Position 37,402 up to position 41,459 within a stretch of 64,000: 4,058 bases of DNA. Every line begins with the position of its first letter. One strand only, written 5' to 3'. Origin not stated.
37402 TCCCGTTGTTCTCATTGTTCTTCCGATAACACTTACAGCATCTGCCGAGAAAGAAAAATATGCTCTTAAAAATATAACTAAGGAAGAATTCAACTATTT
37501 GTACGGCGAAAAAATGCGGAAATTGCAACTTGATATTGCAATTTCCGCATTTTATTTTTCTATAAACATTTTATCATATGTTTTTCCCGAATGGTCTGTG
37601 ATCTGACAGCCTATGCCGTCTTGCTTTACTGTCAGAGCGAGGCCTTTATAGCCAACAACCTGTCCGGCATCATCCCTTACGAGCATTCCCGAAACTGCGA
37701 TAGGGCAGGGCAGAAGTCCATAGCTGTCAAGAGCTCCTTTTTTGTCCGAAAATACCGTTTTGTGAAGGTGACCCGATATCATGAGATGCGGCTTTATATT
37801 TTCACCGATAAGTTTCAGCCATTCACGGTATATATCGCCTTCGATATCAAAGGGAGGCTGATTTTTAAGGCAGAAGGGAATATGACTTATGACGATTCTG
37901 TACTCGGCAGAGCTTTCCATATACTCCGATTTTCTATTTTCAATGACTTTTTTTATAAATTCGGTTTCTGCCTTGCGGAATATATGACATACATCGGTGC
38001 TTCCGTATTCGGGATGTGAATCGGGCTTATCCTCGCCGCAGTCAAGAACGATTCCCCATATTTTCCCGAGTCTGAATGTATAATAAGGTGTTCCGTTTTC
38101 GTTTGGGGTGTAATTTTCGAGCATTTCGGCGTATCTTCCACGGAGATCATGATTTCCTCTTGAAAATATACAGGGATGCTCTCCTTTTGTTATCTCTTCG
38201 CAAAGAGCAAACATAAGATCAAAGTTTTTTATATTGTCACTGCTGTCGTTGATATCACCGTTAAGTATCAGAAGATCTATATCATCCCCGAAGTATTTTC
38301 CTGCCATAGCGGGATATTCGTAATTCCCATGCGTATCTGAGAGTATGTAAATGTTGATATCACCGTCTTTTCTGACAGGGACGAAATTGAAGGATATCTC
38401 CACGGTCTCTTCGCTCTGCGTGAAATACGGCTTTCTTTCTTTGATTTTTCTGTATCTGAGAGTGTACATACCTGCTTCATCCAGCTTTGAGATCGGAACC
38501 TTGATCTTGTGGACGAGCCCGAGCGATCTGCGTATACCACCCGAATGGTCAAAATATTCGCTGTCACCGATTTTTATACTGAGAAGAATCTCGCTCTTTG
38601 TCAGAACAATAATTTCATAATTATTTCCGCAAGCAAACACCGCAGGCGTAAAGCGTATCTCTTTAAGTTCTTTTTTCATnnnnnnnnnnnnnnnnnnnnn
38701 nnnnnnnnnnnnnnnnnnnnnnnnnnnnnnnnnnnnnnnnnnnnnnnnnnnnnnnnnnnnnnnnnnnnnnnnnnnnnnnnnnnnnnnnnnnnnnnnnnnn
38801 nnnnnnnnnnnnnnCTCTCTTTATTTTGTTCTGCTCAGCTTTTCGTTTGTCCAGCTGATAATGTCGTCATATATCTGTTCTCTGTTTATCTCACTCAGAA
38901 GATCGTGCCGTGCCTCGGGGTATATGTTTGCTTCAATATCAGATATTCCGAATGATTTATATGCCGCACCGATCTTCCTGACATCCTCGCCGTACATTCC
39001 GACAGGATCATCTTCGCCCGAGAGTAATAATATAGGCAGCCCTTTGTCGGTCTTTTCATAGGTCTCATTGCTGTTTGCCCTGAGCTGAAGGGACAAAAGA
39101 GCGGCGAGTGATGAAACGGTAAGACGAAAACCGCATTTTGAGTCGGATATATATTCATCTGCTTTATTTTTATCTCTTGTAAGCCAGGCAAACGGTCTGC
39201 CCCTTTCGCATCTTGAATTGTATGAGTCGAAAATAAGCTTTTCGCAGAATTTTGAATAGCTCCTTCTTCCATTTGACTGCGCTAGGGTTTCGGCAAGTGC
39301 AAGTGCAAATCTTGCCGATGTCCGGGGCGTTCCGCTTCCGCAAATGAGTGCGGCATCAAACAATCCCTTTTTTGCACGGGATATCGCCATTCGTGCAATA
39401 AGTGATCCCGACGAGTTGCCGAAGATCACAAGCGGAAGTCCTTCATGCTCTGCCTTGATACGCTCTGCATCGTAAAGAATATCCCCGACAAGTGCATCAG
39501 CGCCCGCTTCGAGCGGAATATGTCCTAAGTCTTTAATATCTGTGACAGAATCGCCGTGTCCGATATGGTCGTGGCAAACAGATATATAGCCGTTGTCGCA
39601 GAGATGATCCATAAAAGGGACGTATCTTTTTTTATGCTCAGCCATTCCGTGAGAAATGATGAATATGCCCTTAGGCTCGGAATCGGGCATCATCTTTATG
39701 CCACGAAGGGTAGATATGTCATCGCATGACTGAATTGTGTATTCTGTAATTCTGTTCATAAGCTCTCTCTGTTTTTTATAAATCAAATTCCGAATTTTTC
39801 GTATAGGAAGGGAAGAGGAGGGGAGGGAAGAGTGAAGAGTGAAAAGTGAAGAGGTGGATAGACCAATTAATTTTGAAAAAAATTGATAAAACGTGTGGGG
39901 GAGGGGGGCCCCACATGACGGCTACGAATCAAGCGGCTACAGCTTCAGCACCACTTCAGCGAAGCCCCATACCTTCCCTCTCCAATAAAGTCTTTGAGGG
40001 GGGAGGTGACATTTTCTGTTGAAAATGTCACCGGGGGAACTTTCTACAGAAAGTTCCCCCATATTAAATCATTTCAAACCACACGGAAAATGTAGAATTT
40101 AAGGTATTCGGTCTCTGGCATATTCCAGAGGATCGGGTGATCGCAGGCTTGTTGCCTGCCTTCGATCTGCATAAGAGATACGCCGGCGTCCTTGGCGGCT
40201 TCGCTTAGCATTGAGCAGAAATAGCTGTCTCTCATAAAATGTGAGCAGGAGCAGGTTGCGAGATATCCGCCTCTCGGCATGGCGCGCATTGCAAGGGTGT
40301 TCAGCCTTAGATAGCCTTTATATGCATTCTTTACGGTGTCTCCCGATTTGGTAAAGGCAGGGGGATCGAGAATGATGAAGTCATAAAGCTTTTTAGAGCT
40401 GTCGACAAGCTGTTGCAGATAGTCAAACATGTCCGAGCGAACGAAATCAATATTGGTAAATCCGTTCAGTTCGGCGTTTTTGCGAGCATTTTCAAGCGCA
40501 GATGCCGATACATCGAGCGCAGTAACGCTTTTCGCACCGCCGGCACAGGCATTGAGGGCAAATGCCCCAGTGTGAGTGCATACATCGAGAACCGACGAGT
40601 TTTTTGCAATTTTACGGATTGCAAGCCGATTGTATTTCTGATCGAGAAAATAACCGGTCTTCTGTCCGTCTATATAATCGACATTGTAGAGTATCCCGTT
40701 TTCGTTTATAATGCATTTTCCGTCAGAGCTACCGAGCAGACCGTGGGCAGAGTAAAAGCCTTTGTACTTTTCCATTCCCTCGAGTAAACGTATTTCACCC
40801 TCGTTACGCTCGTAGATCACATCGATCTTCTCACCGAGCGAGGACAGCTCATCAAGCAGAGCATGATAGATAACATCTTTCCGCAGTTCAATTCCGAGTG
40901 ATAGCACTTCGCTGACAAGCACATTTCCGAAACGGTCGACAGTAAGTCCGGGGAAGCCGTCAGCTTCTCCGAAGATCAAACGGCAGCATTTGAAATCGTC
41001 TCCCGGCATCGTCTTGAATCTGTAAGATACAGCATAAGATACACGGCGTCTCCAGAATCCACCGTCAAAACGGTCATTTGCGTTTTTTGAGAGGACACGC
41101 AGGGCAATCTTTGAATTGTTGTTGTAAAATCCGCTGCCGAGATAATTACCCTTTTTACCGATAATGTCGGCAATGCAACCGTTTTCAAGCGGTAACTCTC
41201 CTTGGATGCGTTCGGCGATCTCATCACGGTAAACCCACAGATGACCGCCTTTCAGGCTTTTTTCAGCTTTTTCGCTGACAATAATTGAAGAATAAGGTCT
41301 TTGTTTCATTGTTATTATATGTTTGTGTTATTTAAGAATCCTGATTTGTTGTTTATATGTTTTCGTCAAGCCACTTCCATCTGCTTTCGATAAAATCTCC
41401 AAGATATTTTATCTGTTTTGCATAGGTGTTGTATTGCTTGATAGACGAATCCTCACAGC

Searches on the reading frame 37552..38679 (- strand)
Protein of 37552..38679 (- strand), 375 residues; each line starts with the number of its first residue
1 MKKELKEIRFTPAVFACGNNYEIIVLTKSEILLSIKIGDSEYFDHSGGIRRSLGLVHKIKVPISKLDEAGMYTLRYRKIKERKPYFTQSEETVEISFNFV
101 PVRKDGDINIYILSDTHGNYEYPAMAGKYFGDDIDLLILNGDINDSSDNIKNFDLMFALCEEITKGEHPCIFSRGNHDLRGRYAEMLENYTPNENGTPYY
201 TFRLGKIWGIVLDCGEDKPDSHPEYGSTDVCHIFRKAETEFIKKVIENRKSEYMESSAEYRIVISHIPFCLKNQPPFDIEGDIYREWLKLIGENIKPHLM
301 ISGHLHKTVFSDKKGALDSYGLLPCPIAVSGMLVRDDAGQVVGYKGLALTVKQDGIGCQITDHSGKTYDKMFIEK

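Call 26: search_protein_families(library=pfam, proteins=[window:37552-38679:-])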
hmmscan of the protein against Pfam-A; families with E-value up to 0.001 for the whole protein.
window:37552-38679:- (375 aa): 2 families
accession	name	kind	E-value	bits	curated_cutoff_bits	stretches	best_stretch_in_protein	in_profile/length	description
PF00149.33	Metallophos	-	3e-12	47.8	21.5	1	109-307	2-190/191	Calcineurin-like phosphoesterase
PF12850.12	Metallophos_2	-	5.9e-06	26.8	27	1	109-315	2-126/154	Calcineurin-like phosphoesterase superfamily domain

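Call 85: find_encoding_contigs(protein=window:37552-38679:-, flank=1500, max_places=4)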
Protein window:37552-38679:- (375 aa): no gene with exactly this product is on record in the collection.

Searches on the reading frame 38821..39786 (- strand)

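Call 26: search_protein_families(library=pfam, proteins=[window:38821-39786:-])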
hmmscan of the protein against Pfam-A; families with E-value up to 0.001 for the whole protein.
window:38821-39786:- (321 aa): 3 families
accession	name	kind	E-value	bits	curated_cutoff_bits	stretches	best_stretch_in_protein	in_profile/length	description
PF12146.15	Hydrolase_4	-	1.2e-34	120.1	27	1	37-300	2-238/239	Serine aminopeptidase, S33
PF00561.26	Abhydrolase_1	-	4.1e-07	30.3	25.8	1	41-263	2-213/245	alpha/beta hydrolase fold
PF12697.13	Abhydrolase_6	-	7.7e-07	30.4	26.3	1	46-277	5-191/217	Alpha/beta hydrolase family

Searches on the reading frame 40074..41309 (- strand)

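Call 26: search_protein_families(library=pfam, proteins=[window:40074-41309:-])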
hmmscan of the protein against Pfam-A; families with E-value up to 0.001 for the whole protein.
window:40074-41309:- (411 aa): 12 families
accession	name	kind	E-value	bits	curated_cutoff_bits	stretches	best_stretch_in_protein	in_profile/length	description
PF10672.15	Methyltrans_SAM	-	6.7e-25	88.3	27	1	175-362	62-246/286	S-adenosylmethionine-dependent methyltransferase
PF17785.7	PUA_3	-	1.7e-19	69.8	22.6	1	9-75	1-64/64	PUA-like domain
PF13847.12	Methyltransf_31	-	4.3e-11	43.1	27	1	235-356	2-113/145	Methyltransferase domain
PF03602.21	Cons_hypoth95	-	5.1e-09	36.5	24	1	233-320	38-124/182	Conserved hypothetical protein 95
PF13649.12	Methyltransf_25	-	1.9e-08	35.3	27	1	240-297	1-58/97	Methyltransferase domain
PF05175.20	MTS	-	2.9e-08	34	23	1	234-350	27-136/170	Methyltransferase small domain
PF06325.19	PrmA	-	1.2e-06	28.7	22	1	235-290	160-215/296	Ribosomal protein L11 methyltransferase (PrmA)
PF01728.25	FtsJ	-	6.1e-05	23.5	24.1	1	233-339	18-120/181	FtsJ-like methyltransferase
PF01209.24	Ubie_methyltran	-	6.3e-05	22.9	20.1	1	235-293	46-106/233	ubiE/COQ5 methyltransferase family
PF13489.12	Methyltransf_23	-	0.00032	20.9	27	1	220-313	7-86/164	Methyltransferase domain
PF02475.24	TRM5-TYW2_MTfase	-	0.00033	21.1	28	1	200-296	2-98/164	TRM5/TYW2 methyltransferase domain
PF09445.16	Methyltransf_15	-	0.00078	19.5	22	0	240-318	4-81/165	RNA cap guanine-N2 methyltransferase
